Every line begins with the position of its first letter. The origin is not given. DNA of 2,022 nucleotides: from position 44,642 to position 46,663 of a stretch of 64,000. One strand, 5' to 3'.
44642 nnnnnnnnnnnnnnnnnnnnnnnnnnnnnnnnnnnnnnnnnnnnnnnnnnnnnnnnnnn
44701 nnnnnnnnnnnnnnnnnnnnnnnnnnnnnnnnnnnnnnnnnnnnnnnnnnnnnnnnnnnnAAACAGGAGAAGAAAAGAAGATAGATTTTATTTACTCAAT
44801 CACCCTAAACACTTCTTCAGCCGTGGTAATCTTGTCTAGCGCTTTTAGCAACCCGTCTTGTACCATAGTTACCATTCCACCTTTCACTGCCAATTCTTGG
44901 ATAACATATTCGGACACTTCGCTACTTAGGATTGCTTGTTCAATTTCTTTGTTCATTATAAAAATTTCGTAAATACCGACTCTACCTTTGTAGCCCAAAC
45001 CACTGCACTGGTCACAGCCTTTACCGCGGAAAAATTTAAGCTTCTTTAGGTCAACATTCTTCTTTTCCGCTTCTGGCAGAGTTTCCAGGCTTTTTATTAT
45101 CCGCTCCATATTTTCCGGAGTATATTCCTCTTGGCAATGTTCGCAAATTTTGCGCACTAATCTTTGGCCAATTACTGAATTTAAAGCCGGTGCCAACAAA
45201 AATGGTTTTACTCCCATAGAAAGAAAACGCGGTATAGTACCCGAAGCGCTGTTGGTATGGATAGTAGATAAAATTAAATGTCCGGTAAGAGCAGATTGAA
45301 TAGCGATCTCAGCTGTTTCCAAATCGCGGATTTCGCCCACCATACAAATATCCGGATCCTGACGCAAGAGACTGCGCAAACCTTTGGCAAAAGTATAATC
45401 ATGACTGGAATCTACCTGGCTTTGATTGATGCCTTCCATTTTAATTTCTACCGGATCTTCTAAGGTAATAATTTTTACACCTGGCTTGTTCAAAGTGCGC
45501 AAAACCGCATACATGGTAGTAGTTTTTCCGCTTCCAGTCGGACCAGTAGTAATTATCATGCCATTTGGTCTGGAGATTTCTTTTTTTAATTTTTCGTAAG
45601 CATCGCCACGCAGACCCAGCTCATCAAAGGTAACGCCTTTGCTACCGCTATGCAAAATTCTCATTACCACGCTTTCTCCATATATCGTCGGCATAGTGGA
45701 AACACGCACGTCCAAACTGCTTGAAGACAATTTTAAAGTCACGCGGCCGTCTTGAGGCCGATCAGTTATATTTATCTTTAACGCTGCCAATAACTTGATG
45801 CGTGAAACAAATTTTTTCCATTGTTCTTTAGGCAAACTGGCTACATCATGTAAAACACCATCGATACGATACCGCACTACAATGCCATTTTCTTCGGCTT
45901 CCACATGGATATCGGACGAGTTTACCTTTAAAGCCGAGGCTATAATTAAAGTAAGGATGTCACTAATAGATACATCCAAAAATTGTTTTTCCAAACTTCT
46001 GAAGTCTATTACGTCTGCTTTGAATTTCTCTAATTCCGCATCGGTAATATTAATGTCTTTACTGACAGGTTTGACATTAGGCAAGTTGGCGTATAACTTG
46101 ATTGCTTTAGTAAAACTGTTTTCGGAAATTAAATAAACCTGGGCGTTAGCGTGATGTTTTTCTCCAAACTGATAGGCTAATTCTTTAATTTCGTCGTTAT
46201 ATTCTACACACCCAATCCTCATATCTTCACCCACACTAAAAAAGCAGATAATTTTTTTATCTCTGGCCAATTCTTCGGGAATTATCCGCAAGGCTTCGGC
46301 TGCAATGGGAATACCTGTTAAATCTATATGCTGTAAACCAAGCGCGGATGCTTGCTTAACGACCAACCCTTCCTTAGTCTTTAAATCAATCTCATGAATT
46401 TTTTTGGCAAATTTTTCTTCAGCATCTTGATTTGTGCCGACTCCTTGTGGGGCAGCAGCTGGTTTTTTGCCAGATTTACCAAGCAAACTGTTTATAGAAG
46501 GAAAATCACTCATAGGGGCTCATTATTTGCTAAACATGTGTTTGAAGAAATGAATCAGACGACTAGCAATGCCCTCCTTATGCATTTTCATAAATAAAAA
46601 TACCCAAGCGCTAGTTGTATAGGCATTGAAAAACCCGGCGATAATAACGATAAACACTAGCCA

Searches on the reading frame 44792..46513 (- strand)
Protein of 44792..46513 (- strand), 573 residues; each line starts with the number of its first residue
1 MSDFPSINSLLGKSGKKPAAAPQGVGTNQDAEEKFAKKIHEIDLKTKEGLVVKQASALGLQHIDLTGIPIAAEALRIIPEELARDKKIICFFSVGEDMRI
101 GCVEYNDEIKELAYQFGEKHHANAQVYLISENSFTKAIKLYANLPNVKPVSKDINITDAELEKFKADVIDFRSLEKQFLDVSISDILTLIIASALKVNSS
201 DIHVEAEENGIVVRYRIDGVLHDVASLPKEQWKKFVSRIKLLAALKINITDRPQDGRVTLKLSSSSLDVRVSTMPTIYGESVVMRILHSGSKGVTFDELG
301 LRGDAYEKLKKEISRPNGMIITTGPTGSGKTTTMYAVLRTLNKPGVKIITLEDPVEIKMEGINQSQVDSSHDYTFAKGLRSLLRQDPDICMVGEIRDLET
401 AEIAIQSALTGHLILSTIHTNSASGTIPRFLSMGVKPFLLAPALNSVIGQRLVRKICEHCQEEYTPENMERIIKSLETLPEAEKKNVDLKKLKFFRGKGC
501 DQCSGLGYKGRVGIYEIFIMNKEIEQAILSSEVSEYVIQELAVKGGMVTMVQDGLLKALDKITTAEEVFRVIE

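Call 95: search_protein_families(library=pfam, proteins=[window:44792-46513:-], max_evalue=0.001)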
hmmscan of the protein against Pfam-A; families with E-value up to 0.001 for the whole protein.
window:44792-46513:- (573 aa): 3 families
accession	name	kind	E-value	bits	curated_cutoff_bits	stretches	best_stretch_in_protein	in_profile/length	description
PF00437.27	T2SSE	-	3.2e-121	404.9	24.9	1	183-570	8-370/370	Type II/IV secretion system protein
PF20720.3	nSTAND3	-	0.00014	22.1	27.2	1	306-358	7-58/155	Novel STAND NTPase 3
PF04851.21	ResIII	-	0.00083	19.7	22.5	0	305-355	11-63/164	Type III restriction enzyme, res subunit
